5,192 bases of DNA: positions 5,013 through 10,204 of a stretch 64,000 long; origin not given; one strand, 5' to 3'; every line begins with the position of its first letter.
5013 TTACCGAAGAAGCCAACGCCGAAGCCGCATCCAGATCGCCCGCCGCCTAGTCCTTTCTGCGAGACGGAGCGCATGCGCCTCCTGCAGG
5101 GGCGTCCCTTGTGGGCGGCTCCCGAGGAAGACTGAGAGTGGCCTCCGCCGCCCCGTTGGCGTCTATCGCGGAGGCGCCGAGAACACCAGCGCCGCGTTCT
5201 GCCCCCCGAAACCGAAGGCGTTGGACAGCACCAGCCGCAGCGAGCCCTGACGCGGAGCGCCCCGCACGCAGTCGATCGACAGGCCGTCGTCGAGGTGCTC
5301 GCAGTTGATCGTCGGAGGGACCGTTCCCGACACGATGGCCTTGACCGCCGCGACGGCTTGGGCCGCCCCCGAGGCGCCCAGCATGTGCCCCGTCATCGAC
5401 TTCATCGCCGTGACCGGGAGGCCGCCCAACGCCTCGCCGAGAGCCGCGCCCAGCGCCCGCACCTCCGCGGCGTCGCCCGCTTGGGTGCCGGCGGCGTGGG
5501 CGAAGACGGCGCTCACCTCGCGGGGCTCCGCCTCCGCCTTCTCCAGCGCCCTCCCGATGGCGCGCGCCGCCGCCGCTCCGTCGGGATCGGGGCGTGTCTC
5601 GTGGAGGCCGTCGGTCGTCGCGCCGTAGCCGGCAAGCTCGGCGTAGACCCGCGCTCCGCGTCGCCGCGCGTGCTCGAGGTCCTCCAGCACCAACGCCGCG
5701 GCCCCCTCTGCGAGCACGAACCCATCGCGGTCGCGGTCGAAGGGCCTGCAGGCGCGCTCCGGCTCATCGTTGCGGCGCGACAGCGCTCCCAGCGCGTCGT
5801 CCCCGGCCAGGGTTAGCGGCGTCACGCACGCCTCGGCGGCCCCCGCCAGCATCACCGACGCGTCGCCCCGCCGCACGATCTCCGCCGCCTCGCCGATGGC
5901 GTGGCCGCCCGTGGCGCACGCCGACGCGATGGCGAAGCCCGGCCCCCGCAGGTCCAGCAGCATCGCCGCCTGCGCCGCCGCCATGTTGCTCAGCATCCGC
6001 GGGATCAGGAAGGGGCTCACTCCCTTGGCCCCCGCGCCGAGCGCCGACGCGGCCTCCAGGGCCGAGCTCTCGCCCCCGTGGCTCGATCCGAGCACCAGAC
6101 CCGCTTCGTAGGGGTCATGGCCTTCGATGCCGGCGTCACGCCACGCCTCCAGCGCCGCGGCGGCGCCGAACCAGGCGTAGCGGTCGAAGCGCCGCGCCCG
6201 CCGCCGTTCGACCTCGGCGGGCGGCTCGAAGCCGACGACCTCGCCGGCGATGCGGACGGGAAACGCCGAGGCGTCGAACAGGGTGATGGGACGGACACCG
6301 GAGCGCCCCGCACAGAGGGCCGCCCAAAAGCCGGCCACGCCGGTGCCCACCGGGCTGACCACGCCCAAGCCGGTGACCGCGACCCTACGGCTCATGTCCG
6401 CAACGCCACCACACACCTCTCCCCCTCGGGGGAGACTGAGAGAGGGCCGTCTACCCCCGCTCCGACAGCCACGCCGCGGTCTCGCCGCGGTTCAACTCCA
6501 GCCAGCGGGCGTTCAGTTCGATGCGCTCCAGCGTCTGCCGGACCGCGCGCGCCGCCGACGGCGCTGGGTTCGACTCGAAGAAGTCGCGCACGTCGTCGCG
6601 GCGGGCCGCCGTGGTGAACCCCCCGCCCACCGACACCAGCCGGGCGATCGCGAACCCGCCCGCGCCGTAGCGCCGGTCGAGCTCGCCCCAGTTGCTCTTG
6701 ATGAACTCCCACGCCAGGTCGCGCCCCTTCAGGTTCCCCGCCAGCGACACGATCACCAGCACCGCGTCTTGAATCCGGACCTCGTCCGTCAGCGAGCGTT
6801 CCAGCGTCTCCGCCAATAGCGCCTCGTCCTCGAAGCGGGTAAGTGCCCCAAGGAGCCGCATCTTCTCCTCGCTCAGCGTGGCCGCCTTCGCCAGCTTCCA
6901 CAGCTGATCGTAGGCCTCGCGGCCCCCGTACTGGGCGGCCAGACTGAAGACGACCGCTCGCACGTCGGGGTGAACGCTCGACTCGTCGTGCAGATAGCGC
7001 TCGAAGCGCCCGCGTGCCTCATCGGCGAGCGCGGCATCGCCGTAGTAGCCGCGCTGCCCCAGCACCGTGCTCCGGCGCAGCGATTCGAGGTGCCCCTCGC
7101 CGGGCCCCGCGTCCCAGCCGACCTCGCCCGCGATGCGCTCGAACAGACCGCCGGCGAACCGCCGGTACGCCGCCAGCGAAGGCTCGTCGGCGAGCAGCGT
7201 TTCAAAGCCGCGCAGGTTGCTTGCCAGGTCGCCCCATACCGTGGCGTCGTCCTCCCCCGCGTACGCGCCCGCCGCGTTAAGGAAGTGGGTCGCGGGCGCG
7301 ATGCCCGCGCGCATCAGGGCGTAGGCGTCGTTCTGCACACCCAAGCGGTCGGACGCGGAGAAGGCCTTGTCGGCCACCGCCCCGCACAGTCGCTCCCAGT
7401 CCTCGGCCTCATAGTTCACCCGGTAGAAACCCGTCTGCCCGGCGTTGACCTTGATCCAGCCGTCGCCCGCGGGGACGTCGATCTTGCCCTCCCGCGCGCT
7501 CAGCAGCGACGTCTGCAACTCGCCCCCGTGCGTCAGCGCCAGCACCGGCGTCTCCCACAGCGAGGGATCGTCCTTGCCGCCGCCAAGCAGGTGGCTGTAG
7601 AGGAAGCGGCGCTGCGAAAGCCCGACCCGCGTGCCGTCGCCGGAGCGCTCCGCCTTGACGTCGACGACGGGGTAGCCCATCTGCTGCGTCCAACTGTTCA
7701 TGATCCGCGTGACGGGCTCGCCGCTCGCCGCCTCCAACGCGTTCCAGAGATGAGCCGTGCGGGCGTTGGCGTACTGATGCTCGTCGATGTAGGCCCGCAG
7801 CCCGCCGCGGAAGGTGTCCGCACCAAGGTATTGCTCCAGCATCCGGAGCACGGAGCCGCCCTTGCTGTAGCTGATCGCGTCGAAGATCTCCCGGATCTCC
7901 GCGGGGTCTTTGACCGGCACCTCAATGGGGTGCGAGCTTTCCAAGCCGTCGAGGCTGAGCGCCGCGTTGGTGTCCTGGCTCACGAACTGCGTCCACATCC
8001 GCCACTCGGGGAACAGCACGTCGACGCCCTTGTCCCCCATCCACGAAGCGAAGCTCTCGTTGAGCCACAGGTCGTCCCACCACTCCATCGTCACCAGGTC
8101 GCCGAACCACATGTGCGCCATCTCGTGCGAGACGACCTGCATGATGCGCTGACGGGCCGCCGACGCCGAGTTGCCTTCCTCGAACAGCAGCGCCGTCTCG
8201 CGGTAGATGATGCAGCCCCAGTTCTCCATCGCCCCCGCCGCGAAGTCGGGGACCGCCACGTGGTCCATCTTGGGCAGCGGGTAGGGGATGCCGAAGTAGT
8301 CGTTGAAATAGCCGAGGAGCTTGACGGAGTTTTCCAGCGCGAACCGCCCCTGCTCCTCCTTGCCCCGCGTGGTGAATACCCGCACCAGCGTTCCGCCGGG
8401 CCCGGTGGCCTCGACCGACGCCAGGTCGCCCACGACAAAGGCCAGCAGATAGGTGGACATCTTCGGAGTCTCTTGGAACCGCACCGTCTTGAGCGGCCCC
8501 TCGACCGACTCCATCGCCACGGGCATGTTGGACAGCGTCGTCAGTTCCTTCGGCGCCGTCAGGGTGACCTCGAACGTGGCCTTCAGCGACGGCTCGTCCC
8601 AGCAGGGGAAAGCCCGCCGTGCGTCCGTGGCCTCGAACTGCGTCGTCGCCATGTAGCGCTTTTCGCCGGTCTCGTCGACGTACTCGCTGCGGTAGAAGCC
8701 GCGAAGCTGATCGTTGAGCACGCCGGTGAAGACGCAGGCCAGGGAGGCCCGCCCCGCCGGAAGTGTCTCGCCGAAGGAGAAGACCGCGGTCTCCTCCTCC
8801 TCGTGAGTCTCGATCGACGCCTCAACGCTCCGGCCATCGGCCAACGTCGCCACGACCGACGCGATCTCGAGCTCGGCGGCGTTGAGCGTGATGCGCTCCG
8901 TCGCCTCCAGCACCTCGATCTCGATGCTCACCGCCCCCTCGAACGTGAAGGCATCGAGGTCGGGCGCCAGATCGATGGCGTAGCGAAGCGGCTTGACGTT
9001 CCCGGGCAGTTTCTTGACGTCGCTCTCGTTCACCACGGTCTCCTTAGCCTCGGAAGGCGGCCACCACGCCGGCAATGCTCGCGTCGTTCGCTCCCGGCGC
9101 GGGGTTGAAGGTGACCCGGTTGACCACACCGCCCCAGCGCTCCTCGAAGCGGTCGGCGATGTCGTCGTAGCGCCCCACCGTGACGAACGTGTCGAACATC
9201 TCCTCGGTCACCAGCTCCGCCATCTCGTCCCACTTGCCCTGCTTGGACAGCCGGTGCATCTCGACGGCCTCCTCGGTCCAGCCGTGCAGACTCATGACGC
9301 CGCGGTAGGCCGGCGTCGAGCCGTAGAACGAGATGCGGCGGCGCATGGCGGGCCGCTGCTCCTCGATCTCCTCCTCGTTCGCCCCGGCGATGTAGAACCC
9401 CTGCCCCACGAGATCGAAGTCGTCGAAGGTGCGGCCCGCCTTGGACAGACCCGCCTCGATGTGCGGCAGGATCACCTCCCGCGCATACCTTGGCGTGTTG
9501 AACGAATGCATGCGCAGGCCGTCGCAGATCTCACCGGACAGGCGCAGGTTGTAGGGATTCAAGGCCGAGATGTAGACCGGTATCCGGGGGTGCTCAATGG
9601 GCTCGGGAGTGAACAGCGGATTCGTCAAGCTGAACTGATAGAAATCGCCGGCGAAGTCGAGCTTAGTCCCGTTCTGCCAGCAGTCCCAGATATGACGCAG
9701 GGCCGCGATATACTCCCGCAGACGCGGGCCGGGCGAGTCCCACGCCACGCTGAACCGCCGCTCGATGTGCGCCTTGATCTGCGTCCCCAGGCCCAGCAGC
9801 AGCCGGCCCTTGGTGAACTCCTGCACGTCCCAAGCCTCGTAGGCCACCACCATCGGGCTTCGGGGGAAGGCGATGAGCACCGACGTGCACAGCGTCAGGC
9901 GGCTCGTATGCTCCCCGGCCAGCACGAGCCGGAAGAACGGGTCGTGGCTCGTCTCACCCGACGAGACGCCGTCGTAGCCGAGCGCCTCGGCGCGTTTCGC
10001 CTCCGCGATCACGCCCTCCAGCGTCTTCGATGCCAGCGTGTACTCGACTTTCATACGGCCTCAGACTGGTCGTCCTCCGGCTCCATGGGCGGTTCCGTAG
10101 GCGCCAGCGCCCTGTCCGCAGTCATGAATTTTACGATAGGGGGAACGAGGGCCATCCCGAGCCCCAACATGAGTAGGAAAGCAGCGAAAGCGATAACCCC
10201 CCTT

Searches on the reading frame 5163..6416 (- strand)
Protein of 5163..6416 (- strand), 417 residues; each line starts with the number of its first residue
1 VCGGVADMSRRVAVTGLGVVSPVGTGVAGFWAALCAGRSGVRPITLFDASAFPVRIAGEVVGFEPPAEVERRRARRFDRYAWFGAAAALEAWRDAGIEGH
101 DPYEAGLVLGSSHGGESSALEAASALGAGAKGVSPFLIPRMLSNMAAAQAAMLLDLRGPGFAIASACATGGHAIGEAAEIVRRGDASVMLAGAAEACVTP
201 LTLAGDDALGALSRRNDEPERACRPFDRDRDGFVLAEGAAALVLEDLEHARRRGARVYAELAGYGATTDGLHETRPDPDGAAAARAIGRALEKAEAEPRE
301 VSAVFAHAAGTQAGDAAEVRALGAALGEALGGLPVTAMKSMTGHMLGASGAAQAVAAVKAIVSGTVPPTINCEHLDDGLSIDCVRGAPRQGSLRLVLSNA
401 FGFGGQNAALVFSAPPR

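Call 11: search_protein_families(library=pfam, proteins=[window:5163-6416:-], max_evalue=0.01)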
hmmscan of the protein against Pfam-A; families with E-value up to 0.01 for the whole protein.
window:5163-6416:- (417 aa): 3 families
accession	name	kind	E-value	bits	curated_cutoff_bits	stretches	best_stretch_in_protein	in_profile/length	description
PF00109.32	ketoacyl-synt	-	5.2e-48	164.3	20.8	1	10-250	2-252/252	Beta-ketoacyl synthase, N-terminal domain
PF02801.28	Ketoacyl-synt_C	-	8.8e-32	110.1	20.8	1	258-373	1-119/119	Beta-ketoacyl synthase, C-terminal domain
PF00108.29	Thiolase_N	-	0.0045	16.8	26.4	1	146-196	62-114/260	Thiolase, N-terminal domain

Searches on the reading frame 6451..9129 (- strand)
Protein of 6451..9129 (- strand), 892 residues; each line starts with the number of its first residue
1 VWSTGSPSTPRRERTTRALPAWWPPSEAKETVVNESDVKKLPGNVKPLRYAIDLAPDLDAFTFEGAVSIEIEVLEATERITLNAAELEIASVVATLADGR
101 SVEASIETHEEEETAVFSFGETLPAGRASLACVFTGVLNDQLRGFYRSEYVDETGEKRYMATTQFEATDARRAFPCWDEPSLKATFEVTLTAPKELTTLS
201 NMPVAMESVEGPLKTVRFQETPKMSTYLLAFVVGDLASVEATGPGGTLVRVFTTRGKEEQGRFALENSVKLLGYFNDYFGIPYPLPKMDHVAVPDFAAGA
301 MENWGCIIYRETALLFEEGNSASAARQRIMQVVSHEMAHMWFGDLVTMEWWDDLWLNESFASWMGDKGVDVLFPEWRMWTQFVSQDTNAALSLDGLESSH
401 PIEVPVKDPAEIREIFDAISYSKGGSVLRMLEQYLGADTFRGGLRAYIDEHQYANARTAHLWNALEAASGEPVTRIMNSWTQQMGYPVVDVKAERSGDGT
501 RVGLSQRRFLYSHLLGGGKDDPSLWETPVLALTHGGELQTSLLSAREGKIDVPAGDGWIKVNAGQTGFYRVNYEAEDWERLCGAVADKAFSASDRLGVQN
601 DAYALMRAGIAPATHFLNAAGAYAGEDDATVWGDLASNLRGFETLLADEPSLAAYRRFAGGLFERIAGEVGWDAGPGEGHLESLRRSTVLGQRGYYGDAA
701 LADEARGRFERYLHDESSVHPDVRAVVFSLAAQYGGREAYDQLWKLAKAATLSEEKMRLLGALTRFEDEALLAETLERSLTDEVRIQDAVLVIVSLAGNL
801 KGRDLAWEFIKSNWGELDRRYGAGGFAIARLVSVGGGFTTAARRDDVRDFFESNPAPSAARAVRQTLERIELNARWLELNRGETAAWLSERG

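Call 11: search_protein_families(library=pfam, proteins=[window:6451-9129:-], max_evalue=0.01)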
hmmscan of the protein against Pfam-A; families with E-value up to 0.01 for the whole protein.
window:6451-9129:- (892 aa): 3 families
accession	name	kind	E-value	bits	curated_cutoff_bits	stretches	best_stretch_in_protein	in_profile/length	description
PF11838.14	ERAP1_C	-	3.6e-86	289.9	38.2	1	558-871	1-317/318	ERAP1-like C-terminal domain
PF01433.26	Peptidase_M1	-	7.8e-86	287.6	27.7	1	263-480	1-218/218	Peptidase family M1 domain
PF17900.6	Peptidase_M1_N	-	1.4e-53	182.2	25.8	1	46-228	1-186/186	Peptidase M1 N-terminal domain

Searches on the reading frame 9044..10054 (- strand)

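Call 11: search_protein_families(library=pfam, proteins=[window:9044-10054:-], max_evalue=0.01)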
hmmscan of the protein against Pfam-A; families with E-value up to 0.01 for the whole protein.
window:9044-10054:- (336 aa): 1 family
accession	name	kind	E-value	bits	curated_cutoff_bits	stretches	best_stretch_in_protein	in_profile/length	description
PF00296.26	Bac_luciferase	-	4.1e-65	220.6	27.9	1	10-306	20-307/314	Luciferase-like monooxygenase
